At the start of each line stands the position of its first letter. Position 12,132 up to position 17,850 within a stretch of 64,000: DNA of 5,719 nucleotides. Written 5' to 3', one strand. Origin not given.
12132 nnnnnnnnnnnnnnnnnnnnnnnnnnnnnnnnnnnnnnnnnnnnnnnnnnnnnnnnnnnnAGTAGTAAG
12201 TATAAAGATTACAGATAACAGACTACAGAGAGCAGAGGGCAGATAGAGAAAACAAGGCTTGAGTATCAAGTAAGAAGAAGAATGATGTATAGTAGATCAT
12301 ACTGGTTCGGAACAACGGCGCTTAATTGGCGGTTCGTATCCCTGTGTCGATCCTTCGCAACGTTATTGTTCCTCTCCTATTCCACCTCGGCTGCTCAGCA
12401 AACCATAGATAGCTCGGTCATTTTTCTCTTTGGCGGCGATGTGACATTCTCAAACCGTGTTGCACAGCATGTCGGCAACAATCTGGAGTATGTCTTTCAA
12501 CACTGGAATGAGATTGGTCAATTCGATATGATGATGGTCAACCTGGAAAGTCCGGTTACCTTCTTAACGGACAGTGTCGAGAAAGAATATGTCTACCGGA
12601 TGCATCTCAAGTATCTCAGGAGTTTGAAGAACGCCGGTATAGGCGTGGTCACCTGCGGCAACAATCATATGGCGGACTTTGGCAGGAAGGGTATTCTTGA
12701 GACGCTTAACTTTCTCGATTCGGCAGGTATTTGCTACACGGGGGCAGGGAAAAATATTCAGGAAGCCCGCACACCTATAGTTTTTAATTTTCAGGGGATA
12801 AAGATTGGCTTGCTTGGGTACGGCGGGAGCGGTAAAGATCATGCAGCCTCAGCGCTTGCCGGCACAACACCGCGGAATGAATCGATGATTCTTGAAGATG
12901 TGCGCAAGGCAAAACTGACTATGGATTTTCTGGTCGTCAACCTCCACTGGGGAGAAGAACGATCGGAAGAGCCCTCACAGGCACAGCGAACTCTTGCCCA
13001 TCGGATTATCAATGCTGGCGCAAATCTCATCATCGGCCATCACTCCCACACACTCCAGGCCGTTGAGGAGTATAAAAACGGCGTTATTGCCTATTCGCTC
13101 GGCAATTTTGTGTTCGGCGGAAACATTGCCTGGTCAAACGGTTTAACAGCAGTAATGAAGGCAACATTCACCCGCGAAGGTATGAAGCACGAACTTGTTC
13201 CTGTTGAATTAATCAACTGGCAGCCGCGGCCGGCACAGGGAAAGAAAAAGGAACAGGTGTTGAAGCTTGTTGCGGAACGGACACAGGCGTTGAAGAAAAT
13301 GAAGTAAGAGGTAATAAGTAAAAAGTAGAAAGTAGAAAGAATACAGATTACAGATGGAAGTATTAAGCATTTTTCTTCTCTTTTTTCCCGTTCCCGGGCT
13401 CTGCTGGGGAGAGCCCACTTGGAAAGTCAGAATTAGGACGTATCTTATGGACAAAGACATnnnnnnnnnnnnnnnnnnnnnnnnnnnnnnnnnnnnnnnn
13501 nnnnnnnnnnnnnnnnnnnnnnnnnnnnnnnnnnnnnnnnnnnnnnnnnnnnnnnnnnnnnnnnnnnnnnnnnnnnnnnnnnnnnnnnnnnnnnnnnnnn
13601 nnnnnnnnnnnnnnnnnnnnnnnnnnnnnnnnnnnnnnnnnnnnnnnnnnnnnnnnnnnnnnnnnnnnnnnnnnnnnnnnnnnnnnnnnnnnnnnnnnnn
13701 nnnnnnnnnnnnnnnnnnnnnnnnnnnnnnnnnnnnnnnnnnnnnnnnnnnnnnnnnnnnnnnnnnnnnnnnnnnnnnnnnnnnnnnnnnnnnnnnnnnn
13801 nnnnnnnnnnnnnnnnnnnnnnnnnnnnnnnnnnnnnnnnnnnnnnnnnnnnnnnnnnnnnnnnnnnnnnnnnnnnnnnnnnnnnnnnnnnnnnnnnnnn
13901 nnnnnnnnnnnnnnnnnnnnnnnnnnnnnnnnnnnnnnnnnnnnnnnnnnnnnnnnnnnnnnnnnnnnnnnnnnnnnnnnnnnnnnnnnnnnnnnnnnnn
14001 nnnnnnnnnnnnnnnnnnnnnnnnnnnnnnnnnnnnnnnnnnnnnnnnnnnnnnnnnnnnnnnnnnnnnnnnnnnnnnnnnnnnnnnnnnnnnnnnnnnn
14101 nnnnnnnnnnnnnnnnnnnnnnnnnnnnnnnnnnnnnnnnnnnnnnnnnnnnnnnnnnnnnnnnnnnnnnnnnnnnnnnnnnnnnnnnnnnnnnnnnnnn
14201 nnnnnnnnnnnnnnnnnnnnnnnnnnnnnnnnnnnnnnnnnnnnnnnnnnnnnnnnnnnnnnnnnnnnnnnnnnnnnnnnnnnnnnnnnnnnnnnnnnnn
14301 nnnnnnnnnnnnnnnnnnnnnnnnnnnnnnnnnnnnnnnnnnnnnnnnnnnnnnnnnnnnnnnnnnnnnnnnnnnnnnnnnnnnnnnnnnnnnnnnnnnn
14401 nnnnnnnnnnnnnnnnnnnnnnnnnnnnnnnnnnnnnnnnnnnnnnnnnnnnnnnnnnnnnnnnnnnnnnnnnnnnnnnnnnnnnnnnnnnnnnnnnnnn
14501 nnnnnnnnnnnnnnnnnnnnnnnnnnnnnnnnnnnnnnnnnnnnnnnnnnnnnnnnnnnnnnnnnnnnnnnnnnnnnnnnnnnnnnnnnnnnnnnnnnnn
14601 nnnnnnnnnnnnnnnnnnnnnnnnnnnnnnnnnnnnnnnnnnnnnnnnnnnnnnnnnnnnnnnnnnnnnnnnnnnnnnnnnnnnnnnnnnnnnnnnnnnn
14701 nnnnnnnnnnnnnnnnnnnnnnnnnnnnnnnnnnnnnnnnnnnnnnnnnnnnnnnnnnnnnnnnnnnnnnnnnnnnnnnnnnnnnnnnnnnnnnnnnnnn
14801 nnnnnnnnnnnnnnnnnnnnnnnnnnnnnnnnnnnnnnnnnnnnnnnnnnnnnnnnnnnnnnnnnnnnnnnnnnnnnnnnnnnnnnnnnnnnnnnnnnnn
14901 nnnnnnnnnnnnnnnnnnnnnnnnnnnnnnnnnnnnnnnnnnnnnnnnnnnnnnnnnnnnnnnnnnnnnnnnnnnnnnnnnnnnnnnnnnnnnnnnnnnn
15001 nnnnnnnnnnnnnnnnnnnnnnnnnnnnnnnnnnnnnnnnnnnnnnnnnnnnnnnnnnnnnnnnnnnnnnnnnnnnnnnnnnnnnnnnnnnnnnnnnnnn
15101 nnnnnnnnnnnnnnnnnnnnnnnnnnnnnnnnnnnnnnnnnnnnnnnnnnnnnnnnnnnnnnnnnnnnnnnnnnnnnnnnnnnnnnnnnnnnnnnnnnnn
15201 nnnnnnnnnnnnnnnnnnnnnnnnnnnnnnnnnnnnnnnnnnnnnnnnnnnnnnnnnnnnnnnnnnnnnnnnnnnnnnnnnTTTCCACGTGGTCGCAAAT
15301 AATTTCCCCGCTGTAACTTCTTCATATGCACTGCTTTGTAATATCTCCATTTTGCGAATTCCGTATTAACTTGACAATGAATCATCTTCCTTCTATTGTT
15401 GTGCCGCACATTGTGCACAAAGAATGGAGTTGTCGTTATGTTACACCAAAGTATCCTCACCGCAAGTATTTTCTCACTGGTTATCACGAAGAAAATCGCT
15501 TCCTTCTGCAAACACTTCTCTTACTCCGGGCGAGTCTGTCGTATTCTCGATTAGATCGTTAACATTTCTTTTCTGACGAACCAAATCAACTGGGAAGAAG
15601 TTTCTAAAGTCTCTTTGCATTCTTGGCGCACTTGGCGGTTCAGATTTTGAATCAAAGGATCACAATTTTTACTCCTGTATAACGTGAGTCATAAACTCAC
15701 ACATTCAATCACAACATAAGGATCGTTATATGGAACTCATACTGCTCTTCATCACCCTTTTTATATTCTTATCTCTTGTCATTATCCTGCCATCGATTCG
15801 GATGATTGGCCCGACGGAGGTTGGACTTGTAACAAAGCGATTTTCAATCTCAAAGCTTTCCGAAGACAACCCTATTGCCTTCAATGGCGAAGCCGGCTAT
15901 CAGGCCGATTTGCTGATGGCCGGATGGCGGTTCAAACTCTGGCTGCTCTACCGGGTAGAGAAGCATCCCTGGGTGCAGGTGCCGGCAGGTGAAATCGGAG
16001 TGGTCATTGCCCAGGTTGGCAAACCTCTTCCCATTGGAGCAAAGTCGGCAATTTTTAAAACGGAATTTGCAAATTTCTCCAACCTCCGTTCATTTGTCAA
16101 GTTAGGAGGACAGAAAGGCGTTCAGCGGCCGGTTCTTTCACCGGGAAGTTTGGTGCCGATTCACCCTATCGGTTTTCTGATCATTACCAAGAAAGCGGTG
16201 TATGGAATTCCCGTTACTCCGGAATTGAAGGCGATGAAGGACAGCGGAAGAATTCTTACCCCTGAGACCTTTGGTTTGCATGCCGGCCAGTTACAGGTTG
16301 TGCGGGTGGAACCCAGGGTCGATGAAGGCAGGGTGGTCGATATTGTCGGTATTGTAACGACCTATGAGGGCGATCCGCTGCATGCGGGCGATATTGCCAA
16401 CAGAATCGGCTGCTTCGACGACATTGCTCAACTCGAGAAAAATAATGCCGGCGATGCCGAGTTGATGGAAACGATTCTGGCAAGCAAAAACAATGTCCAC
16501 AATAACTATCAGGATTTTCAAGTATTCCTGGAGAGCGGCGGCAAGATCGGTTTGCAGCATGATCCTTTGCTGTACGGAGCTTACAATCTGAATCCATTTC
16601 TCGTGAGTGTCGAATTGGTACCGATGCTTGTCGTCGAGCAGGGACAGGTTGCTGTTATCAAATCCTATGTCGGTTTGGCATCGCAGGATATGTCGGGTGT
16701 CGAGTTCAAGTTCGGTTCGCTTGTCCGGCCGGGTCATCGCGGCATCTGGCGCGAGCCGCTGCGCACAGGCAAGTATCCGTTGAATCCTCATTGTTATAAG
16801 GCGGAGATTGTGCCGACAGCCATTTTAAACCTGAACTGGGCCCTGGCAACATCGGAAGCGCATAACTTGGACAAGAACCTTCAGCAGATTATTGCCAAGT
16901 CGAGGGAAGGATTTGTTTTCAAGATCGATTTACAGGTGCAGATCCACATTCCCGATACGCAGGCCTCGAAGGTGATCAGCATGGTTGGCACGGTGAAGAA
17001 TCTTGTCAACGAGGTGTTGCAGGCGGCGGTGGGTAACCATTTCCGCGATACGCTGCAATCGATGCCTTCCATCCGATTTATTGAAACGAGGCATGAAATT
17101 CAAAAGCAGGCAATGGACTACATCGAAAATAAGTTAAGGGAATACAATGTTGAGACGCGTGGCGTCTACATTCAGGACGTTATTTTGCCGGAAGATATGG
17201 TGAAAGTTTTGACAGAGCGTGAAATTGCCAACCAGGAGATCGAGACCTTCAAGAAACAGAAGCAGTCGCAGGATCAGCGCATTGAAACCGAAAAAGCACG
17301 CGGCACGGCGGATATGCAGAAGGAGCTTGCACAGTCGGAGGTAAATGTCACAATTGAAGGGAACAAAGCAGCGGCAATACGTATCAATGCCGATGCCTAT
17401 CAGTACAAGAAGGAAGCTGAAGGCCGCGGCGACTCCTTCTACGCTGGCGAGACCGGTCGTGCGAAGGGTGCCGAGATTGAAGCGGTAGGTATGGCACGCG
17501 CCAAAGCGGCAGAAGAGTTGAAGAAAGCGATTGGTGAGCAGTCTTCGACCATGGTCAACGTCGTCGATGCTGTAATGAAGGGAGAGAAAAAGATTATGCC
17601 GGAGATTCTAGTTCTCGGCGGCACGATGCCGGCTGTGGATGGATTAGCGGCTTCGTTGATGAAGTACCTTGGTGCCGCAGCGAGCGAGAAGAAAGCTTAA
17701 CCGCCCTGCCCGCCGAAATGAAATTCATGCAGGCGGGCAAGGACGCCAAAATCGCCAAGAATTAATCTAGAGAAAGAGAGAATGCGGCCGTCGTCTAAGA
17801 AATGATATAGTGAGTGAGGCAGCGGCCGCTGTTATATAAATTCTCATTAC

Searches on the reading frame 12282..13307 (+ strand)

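Call 30: search_protein_families(library=pfam, proteins=[window:12282-13307:+], max_evalue=0.01)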
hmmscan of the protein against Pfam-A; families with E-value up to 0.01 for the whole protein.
window:12282-13307:+ (341 aa): 1 family
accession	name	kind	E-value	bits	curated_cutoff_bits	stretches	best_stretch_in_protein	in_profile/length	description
PF09587.15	PGA_cap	-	1.3e-66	225.1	27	1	49-279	3-254/255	Bacterial capsule synthesis protein PGA_cap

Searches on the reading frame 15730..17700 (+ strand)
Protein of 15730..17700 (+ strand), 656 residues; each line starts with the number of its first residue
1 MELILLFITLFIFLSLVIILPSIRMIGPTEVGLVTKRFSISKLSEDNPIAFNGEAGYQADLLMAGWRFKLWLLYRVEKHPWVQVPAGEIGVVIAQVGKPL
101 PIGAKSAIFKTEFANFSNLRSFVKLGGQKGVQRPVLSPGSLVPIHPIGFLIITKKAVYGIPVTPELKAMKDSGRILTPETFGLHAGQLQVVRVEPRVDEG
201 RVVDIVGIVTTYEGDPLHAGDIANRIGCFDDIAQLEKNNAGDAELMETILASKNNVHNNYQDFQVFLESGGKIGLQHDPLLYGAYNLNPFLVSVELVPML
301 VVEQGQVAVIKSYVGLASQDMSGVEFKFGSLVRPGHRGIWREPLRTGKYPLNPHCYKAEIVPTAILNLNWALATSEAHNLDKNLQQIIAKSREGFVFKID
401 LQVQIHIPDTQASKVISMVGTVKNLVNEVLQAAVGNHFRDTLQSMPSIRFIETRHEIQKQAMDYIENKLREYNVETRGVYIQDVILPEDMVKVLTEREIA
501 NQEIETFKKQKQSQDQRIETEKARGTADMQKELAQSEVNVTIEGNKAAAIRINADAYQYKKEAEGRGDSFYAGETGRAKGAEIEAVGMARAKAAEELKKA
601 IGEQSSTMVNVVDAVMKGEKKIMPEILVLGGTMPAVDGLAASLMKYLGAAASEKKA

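Call 3: search_protein_families(library=pfam, proteins=[window:15730-17700:+], max_evalue=0.1)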
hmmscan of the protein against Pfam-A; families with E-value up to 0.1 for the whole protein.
window:15730-17700:+ (656 aa): 3 families
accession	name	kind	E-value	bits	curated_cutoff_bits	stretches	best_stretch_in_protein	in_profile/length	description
PF01145.31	Band_7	-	2e-15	57.7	23.6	1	302-515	3-166/176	SPFH domain / Band 7 family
PF13421.11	Band_7_1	-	0.00011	22.3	24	1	418-497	121-206/211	SPFH domain-Band 7 family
PF23958.1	DUF7287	-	0.04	14.9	27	1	490-562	57-129/157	Family of unknown function (DUF7287)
